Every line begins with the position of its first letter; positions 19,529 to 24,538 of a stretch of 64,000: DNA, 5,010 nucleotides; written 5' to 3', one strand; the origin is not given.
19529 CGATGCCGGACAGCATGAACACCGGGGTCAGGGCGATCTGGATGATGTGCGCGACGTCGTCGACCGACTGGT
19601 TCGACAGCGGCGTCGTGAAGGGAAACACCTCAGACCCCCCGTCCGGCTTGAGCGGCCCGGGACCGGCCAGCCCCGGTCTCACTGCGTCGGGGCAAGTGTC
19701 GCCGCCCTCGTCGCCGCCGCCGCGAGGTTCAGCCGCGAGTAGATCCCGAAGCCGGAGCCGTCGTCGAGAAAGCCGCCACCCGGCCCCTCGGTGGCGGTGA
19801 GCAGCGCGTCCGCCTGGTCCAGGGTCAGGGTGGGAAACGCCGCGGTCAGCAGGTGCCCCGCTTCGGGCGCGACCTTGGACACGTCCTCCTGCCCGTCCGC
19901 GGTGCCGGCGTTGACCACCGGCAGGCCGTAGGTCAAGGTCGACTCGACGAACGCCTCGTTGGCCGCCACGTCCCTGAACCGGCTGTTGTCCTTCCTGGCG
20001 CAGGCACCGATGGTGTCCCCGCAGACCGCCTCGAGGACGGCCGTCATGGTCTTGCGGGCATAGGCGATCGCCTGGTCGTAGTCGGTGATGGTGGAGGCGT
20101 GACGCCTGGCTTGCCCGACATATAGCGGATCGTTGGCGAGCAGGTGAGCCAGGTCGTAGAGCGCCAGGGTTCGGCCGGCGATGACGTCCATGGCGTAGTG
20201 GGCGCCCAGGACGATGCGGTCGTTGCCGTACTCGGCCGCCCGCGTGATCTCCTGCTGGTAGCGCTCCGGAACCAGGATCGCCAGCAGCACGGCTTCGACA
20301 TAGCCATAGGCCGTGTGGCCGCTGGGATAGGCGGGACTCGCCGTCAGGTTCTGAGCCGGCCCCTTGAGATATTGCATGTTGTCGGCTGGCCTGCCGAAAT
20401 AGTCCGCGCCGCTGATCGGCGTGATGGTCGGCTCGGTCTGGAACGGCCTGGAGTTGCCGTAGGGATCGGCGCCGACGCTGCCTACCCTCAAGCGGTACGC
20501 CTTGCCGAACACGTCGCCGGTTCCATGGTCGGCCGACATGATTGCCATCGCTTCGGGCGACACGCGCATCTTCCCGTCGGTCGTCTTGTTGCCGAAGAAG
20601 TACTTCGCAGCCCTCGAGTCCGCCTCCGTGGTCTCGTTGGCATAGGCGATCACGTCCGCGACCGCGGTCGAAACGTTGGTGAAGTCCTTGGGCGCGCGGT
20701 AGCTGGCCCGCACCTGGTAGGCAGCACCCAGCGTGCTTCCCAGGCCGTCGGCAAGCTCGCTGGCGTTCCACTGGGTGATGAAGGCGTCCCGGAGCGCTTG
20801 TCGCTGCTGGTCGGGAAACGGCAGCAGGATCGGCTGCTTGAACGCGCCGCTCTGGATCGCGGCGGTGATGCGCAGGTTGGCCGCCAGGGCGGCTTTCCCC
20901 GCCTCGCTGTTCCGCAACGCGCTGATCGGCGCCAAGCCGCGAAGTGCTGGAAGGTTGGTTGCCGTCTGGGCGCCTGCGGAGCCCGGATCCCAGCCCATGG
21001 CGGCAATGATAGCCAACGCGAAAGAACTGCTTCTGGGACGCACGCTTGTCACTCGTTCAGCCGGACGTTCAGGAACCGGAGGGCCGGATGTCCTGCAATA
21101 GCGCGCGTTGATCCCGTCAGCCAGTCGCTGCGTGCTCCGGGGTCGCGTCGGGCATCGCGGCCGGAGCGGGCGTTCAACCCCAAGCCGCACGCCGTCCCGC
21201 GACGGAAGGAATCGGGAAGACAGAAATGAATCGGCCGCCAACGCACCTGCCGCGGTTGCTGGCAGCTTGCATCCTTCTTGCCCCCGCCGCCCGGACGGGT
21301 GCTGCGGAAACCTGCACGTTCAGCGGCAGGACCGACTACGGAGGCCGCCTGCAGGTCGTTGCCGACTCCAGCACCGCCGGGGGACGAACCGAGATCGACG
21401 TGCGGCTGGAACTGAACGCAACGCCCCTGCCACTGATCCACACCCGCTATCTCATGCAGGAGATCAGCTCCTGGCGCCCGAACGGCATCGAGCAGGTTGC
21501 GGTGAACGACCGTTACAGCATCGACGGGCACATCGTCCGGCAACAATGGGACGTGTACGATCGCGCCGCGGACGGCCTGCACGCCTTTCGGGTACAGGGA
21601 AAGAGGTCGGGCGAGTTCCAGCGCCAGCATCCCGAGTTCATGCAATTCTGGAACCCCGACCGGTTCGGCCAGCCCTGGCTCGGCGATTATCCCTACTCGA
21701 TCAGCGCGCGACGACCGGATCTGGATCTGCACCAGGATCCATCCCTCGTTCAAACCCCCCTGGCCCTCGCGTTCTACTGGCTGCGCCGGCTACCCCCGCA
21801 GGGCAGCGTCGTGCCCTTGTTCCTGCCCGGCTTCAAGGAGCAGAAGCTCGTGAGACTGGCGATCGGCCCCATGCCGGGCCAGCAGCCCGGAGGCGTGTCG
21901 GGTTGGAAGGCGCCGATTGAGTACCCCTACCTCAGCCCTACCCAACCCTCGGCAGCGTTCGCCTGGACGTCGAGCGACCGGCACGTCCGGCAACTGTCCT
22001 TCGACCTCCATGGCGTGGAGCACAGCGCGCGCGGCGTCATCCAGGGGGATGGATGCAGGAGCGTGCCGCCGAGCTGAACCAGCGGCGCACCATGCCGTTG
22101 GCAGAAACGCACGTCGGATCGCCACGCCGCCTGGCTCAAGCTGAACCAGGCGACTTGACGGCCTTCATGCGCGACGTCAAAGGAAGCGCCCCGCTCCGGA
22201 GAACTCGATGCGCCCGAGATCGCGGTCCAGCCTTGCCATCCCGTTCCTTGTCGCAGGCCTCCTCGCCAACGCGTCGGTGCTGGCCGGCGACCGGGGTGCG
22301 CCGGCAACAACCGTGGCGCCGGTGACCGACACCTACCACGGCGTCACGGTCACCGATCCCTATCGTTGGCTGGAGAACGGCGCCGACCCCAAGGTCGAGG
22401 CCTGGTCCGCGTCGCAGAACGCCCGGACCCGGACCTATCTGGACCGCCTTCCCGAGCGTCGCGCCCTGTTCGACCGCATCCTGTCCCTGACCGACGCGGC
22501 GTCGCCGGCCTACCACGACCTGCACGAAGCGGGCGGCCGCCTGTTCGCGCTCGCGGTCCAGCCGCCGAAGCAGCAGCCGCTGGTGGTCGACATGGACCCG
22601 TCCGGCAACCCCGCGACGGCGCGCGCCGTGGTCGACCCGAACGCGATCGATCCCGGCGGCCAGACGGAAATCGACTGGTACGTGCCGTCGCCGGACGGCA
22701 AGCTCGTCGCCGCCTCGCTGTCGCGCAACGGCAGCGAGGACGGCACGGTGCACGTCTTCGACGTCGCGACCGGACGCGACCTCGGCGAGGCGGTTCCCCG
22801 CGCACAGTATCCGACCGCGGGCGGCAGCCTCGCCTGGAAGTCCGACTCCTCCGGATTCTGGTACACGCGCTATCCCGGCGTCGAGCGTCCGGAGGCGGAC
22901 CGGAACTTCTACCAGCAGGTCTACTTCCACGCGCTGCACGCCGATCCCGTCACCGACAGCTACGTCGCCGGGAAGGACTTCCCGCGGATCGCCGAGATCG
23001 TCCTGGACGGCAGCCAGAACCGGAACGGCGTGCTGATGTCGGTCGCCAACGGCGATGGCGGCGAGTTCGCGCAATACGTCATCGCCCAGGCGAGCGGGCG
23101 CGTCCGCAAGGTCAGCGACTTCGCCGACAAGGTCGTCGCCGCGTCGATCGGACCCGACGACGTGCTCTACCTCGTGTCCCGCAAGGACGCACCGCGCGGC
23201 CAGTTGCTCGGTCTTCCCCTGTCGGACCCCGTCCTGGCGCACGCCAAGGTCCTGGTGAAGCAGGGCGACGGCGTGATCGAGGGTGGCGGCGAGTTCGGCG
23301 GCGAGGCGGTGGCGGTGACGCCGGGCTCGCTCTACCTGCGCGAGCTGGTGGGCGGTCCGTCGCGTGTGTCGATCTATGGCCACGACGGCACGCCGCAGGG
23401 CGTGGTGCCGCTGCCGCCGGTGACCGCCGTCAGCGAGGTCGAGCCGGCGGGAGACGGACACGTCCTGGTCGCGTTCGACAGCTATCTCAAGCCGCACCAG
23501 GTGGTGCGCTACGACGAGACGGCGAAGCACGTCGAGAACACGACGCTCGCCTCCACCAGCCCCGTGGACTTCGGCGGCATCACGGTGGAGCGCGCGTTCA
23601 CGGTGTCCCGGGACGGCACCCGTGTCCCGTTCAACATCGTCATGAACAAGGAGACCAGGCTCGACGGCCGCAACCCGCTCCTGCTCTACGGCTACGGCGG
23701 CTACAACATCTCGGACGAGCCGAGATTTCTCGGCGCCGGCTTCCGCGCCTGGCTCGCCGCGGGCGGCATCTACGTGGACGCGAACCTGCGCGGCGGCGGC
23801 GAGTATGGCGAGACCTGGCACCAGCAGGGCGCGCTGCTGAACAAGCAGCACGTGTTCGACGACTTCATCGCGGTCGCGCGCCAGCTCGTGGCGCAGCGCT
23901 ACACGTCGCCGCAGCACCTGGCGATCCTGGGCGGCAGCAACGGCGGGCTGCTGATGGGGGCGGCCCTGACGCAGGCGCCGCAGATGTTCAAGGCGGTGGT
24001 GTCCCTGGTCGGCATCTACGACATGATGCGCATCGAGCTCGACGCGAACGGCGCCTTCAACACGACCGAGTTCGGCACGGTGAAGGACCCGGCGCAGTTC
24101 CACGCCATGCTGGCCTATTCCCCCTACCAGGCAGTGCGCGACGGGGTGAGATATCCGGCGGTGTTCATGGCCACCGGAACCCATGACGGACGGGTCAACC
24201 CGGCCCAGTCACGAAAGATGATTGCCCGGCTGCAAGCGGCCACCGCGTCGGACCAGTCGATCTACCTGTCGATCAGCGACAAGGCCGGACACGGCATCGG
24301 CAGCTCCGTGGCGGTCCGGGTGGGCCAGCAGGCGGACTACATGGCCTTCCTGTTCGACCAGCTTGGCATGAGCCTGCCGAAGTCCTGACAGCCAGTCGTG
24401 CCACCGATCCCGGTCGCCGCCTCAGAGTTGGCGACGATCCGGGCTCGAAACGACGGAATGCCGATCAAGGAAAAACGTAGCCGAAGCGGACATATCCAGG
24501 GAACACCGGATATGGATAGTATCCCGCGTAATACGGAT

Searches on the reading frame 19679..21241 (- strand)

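Call 18: search_protein_families(library=pfam, proteins=[window:19679-21241:-], max_evalue=0.001)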
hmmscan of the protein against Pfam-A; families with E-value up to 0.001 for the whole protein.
window:19679-21241:- (520 aa): 1 family
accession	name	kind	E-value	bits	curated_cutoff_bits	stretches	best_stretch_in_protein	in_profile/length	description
PF01569.27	PAP2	-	2.1e-09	37.7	27.2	1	264-361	26-115/130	PAP2 superfamily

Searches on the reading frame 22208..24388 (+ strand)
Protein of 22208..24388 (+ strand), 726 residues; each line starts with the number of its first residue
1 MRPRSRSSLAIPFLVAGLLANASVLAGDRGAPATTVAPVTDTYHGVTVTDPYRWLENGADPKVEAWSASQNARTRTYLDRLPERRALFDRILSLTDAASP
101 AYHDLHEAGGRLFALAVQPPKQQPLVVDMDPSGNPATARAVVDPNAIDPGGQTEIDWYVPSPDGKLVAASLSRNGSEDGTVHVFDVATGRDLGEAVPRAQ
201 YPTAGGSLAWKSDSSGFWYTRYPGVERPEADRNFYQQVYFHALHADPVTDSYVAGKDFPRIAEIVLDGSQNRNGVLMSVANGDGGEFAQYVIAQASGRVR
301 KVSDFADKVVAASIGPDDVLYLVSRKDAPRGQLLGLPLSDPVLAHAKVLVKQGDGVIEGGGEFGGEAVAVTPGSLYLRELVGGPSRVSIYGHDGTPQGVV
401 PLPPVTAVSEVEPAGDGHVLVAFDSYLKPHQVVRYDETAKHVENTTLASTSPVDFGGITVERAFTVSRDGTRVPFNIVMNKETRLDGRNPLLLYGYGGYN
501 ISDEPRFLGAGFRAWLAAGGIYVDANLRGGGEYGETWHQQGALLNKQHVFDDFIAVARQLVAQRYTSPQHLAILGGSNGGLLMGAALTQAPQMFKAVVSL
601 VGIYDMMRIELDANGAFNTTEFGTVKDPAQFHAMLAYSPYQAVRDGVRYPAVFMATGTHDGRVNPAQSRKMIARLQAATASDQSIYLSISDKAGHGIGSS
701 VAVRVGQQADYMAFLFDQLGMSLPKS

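Call 18: search_protein_families(library=pfam, proteins=[window:22208-24388:+], max_evalue=0.001)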
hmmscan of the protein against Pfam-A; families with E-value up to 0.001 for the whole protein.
window:22208-24388:+ (726 aa): 3 families
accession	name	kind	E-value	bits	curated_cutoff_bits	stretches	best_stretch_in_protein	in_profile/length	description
PF00326.27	Peptidase_S9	-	1.7e-51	175.2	22.6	1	515-721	9-212/213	Prolyl oligopeptidase family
PF02897.21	Peptidase_S9_N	-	5.6e-48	164.2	24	1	34-439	4-405/414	Prolyl oligopeptidase, N-terminal beta-propeller domain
PF02129.25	Peptidase_S15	-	0.00038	20.7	23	1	469-626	1-152/262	X-Pro dipeptidyl-peptidase (S15 family)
